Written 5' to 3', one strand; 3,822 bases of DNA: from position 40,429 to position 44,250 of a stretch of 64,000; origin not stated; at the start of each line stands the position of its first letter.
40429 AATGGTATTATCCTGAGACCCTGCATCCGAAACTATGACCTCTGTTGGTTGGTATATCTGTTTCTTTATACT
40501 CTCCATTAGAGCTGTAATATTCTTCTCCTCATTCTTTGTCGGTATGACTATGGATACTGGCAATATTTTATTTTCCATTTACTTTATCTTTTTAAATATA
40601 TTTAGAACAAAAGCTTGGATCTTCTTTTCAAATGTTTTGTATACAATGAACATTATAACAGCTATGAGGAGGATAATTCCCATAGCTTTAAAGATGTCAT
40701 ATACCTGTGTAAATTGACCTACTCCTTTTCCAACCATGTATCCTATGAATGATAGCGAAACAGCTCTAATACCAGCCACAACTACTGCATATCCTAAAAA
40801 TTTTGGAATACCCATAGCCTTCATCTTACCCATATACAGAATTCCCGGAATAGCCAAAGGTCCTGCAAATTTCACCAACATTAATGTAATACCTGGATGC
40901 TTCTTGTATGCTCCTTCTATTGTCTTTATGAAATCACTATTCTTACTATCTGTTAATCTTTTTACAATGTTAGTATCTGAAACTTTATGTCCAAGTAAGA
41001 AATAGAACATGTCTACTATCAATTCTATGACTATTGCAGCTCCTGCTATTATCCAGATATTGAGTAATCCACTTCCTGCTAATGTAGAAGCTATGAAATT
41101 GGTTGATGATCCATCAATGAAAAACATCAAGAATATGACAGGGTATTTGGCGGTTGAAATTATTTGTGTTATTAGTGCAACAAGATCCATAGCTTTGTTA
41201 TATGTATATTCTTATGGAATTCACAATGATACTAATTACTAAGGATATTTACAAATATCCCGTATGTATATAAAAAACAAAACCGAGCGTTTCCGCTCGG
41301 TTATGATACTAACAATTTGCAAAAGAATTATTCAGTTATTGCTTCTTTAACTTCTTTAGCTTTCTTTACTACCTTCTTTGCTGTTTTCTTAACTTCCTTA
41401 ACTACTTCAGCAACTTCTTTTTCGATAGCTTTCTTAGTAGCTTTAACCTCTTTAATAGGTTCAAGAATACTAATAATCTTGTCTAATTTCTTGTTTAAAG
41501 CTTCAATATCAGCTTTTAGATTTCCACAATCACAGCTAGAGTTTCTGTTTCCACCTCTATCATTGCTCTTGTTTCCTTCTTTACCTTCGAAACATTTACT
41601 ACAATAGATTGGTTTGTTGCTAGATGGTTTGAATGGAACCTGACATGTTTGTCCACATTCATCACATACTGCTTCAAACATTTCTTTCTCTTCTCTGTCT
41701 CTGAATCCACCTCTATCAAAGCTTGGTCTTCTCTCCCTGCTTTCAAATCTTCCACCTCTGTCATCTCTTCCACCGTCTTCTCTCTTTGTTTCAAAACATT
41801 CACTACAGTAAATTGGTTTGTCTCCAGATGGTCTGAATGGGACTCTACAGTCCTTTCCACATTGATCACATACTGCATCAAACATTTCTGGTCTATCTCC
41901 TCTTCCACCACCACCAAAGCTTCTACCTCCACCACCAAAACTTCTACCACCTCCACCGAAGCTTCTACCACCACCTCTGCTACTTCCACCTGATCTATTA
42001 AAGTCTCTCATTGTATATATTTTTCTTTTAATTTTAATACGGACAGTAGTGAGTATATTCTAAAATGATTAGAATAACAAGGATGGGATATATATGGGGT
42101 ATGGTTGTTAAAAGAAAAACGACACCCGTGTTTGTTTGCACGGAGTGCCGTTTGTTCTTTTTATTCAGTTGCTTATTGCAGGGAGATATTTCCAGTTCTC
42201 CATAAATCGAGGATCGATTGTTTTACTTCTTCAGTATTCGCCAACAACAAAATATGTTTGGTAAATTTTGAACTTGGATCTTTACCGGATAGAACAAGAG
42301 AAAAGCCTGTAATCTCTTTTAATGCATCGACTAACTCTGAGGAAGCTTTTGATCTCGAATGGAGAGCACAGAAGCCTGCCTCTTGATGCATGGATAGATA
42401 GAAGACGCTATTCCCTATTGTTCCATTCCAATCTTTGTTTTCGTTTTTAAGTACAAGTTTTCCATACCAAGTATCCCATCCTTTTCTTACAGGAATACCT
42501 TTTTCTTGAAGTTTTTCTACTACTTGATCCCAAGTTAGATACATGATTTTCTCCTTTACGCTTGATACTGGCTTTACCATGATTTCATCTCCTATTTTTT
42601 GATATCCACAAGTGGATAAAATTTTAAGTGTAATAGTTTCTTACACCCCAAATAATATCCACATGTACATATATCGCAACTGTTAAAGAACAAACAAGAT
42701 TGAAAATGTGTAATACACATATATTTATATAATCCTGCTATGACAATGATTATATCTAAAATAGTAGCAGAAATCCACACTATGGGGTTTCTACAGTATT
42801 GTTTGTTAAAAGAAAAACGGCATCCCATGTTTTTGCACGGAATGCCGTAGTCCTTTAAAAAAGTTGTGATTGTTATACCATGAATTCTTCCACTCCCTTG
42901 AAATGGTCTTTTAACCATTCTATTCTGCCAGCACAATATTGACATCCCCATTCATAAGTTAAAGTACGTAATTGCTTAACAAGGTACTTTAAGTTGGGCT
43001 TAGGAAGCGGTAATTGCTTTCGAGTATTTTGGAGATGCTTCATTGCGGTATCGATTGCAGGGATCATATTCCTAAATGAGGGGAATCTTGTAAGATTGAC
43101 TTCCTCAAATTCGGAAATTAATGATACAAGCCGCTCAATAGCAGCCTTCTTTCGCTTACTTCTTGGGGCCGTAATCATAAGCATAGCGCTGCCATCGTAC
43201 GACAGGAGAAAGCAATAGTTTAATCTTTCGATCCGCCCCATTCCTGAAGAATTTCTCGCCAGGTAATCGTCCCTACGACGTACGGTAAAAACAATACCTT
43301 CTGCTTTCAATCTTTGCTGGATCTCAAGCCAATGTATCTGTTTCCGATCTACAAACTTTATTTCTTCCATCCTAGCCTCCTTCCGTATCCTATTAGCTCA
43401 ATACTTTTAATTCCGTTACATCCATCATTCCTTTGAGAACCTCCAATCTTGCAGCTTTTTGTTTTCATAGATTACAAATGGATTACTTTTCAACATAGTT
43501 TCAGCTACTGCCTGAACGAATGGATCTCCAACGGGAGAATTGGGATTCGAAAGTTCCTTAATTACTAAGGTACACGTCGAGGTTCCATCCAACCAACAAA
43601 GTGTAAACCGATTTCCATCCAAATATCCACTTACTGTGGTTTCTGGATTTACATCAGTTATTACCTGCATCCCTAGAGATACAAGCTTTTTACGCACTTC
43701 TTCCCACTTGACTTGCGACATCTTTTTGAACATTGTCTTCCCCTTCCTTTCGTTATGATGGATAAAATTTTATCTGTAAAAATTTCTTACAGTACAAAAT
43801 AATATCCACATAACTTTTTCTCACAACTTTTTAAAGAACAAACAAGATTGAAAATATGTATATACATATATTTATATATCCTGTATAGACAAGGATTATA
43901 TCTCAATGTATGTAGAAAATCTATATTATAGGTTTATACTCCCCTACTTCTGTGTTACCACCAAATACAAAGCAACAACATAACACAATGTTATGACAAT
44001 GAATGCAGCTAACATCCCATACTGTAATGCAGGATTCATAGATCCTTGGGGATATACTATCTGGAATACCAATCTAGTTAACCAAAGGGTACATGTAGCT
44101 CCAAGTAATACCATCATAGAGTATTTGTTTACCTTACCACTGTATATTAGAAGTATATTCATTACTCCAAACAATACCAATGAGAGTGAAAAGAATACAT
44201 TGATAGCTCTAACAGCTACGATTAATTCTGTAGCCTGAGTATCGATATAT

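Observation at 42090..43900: Three paralogous small genes with duplicated upstream regions carrying a perfect palindrome, and duplicated terminator elements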

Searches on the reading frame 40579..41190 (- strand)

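Call 102: search_protein_families(library=pfam, proteins=[window:40579-41190:-], max_evalue=0.001)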
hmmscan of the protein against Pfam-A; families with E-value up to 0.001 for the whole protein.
window:40579-41190:- (203 aa): 1 family
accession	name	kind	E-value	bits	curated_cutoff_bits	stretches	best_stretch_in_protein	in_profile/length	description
PF09335.16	VTT_dom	-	3.1e-05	24.9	33.9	1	37-151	8-122/123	VTT domain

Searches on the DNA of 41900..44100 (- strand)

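Call 61: search_rna_families(source=window, start=41900, end=44100, threshold=evalue, max_evalue=10)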
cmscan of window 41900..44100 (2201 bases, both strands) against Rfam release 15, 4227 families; matches with E-value up to 10: 7.
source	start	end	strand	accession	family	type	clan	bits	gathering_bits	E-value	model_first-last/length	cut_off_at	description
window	43858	43918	+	RF04217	mir-297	Gene; miRNA;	-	22.6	90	0.69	1-71/71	no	mir-297 microRNA precursor family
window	42802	42863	-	RF03642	MIR5743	Gene; miRNA;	-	21.9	111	0.56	1-81/81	no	MIR5743 microRNA precursor family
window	43862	43914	+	RF04238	mir-4012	Gene; miRNA;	-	20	80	1.2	1-63/63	no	mir-4012 microRNA precursor family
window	42433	42542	-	RF03080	RT-9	Gene; sRNA;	-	19.3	46.1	6.1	1-92/92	no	RT-9 RNA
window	42128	42164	-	RF01079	RF_site3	Cis-reg; frameshift_element;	-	17.3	50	6.5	1-39/39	no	Putative RNA-dependent RNA polymerase ribosomal frameshift site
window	43283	43346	-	RF01461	rli24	Gene; sRNA;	-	16.4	100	7.8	23-86/158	no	Listeria sRNA rli22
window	42458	42521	-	RF01962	RMST_1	Gene; lncRNA;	-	12.8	40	8.5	1-61/61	no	Rhabdomyosarcoma 2 associated transcript conserved region 1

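Call 95: build_rna_model(alignment_id=A13, structure=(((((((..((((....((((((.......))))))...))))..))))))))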
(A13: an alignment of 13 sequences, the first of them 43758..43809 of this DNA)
Model R1 built from alignment A13 (13 sequences, 52 columns); structure: as given.
model positions 50; base pairs 17; branch points 0; effective number of sequences 8.88; information 1.106 bits per position. Calibrated on 0.2 Mb of random sequence (short: E-values are rough).
structure used (alignment columns):
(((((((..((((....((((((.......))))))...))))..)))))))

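Call 96: search_with_rna_model(model_id=R1, sources=[window, L004, L005, L007, L008, L009, L010, L015, L016, L017, L018, L019, L020, L021, L022, L023, L024, L025, L026, L027, L028, L029, L030, L031, L032, L033, L034], max_evalue=1)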
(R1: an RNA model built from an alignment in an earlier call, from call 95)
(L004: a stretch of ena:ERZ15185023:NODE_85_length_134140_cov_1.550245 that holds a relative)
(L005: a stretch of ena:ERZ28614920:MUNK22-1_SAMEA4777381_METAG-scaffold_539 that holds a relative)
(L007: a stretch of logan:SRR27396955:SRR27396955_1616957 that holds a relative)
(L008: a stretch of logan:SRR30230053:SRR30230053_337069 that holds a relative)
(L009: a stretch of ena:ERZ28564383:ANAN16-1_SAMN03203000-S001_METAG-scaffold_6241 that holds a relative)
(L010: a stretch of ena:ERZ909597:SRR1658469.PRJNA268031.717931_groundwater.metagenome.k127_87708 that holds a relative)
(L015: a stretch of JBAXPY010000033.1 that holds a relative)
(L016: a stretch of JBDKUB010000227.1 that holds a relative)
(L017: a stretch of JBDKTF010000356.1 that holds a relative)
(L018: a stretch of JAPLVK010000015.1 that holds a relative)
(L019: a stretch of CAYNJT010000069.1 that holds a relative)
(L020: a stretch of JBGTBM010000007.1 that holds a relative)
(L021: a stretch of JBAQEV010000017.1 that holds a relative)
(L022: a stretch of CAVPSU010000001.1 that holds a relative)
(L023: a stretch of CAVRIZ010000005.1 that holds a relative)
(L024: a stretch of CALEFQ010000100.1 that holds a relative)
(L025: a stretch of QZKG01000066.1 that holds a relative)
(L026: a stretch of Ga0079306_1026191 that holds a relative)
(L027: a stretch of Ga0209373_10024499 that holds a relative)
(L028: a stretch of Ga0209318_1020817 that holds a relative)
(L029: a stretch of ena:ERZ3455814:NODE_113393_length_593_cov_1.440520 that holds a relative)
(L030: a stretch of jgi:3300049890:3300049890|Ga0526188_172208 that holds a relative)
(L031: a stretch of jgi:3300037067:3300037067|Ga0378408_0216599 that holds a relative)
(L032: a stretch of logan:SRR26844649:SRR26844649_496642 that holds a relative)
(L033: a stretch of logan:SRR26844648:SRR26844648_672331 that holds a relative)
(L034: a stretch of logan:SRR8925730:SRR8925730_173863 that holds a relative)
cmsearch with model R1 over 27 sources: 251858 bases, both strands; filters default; matches with E-value up to 1: 40.
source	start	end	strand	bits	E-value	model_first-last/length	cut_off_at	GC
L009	4583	4634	+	71.1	3.4e-13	1-50/50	no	0.23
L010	367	418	+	71.1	3.4e-13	1-50/50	no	0.23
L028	339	390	+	71.1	3.4e-13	1-50/50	no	0.23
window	43758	43809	-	70.8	4e-13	1-50/50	no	0.21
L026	1300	1351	+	70.8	4e-13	1-50/50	no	0.21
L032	53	103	+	69.1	9.4e-13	1-50/50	no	0.25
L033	53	103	+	69.1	9.4e-13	1-50/50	no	0.25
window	42612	42662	-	68.4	1.4e-12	1-50/50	no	0.29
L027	2100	2151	+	67.6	2.1e-12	1-50/50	no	0.23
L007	2187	2237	+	67.5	2.3e-12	1-50/50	no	0.27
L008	1605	1655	+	67.5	2.3e-12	1-50/50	no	0.27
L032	1372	1419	+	64.3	1.2e-11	1-50/50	no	0.19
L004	7928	7975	+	62.1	3.9e-11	1-50/50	no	0.25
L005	2355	2402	+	62.1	3.9e-11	1-50/50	no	0.25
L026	703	752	+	61.9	4.4e-11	1-50/50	no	0.28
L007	3359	3407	+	58.9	2.1e-10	1-50/50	no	0.2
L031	131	174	+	58.2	3.1e-10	1-50/50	no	0.2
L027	1471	1519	+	58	3.4e-10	1-50/50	no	0.24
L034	296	342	+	55.6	1.2e-09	1-50/50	no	0.28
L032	1372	1419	-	44.7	4e-07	1-50/50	no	0.19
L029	84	129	+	44.5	4.3e-07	1-50/50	no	0.26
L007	2187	2237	-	43.9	5.9e-07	1-50/50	no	0.27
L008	1605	1655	-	43.9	5.9e-07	1-50/50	no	0.27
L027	1471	1519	-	40.6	3.3e-06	1-50/50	no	0.24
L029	84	129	-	40.6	3.4e-06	1-50/50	no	0.26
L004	7928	7975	-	37.9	1.4e-05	1-50/50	no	0.25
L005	2355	2402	-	37.9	1.4e-05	1-50/50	no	0.25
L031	131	174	-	36.9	2.4e-05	1-50/50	no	0.2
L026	703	752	-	36.2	3.5e-05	1-50/50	no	0.28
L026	1300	1351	-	34.4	9e-05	1-50/50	no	0.21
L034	296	342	-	33.7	0.00013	1-50/50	no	0.28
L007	3359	3407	-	32.3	0.00028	1-50/50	no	0.2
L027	2100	2151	-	31.6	0.0004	1-50/50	no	0.23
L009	4583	4634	-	30.8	0.00061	1-50/50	no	0.23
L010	367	418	-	30.8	0.00061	1-50/50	no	0.23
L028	339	390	-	30.8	0.00061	1-50/50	no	0.23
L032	53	103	-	28.7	0.0018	1-50/50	no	0.25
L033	53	103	-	28.7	0.0018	1-50/50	no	0.25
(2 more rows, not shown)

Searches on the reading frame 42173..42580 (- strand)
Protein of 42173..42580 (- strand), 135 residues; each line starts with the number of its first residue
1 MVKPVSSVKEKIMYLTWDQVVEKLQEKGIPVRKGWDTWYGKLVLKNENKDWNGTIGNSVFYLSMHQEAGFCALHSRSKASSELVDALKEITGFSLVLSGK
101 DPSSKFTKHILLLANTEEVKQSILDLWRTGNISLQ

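Call 10: search_protein_families(library=pfam, proteins=[window:42173-42580:-], max_evalue=1)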
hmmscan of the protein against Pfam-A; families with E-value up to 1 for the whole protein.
window:42173-42580:- (135 aa): 0 families

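Call 11: search_protein_families(library=phrogs, proteins=[window:42173-42580:-], max_evalue=1)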
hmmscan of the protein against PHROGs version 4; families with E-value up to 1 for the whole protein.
window:42173-42580:- (135 aa): 1 family
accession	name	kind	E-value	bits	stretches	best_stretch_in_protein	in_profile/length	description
phrog_30782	-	unknown function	0.12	13.8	1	22-49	22-49/86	-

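Call 18: find_homologous_proteins(query=window:42173-42580:-, max_evalue=0.01)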
Query window:42173-42580:- (135 aa): 1 proteins with E <= 0.01 among 10 candidates.
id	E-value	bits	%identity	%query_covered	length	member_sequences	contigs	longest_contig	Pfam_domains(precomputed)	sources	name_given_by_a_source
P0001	7.4e-84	296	100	100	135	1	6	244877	-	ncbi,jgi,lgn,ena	jgi:hypothetical protein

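Call 19: find_encoding_contigs(protein=P0001, flank=10000, max_places=10)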
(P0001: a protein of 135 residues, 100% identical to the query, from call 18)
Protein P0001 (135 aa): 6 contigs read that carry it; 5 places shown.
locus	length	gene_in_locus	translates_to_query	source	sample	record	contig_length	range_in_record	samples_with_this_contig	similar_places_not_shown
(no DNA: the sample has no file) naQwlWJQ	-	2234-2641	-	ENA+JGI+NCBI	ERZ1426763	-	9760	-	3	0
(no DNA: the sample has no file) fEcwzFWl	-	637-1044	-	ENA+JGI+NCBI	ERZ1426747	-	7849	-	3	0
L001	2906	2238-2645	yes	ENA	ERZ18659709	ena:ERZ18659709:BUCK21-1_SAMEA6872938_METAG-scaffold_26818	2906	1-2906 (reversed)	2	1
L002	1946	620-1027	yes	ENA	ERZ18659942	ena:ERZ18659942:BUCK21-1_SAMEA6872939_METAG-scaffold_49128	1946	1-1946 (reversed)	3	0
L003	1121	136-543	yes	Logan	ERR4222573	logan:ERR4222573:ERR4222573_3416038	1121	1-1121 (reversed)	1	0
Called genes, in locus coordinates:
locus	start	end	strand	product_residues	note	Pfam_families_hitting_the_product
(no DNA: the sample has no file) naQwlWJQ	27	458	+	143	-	-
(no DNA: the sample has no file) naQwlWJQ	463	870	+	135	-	-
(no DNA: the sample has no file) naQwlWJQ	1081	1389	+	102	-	-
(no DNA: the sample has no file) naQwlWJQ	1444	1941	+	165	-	-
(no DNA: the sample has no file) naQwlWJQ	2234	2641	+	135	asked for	-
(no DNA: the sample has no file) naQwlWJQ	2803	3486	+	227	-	PF23477:zf_Tbcl_2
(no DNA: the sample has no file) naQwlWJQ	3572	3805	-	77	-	-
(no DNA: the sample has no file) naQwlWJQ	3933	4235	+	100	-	-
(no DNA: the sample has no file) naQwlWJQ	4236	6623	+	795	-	PF00535:Glycos_transf_2, PF13641:Glyco_tranf_2_3, PF13632:Glyco_trans_2_3 (faint)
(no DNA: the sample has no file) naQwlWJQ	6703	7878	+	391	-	-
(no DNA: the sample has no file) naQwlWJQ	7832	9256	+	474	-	PF01743:PolyA_pol, PF12627:PolyA_pol_RNAbd, PF01966:HD, PF13735:tRNA_NucTran2_2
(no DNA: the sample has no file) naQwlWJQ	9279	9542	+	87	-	PF12961:DUF3850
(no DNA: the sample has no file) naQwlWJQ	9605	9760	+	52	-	?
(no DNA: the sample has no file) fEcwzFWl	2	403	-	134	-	?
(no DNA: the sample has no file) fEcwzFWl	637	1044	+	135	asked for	-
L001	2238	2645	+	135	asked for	-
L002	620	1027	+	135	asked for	-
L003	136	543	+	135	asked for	-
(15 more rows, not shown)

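Call 74: search_protein_families(library=padloc, proteins=[window:42173-42580:-], max_evalue=1)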
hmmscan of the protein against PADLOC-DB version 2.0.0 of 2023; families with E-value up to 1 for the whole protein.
window:42173-42580:- (135 aa): 0 families

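Call 98: list_cluster_members(proteins=[window:42173-42580:-, window:42873-43370:-, window:41328-42011:-])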
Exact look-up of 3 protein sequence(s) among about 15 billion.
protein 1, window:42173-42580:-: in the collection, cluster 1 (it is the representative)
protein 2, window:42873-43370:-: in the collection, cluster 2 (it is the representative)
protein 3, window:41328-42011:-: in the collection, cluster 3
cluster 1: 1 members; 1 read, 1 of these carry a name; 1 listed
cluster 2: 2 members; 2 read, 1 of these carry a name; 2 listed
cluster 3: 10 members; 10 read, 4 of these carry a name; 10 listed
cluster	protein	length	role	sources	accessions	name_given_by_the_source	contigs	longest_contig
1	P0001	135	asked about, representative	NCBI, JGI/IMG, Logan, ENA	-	hypothetical protein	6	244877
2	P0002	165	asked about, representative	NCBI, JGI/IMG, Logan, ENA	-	hypothetical protein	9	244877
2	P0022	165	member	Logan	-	-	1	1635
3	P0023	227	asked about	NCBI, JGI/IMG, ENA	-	CxxC-x17-CxxC domain-containing protein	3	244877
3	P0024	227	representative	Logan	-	-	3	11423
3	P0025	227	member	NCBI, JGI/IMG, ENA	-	CxxC-x17-CxxC domain-containing protein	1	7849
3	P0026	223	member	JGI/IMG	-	CxxC-x17-CxxC domain-containing protein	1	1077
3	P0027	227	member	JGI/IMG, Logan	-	CxxC-x17-CxxC domain-containing protein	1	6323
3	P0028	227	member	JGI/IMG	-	-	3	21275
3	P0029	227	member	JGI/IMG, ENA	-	-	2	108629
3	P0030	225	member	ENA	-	-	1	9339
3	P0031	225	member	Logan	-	-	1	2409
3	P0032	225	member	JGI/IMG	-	-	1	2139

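Call 99: find_encoding_contigs(protein=P0029, flank=5000, max_places=3)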
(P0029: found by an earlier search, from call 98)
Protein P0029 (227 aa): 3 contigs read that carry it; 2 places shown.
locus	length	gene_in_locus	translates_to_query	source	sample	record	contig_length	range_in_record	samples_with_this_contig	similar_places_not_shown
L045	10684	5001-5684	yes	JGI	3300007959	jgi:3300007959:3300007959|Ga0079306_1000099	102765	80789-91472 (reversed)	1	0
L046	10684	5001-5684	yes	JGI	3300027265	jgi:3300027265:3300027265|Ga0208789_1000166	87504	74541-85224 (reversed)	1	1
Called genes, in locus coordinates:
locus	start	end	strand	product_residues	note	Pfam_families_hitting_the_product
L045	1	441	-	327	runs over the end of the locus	PF02615:Ldh_2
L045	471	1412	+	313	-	PF00892:EamA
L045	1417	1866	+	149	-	PF00293:NUDIX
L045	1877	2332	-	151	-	-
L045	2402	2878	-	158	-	PF04073:tRNA_edit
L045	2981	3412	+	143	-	-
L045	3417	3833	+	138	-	-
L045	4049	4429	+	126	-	-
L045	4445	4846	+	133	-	-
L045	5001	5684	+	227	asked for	PF23477:zf_Tbcl_2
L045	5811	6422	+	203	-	-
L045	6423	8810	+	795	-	PF00535:Glycos_transf_2, PF13506:Glyco_transf_21, PF13641:Glyco_tranf_2_3, PF13632:Glyco_trans_2_3 (faint)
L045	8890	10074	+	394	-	-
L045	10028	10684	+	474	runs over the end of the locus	PF01743:PolyA_pol, PF12627:PolyA_pol_RNAbd, PF01966:HD, PF13735:tRNA_NucTran2_2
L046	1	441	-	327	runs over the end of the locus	PF02615:Ldh_2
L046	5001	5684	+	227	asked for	PF23477:zf_Tbcl_2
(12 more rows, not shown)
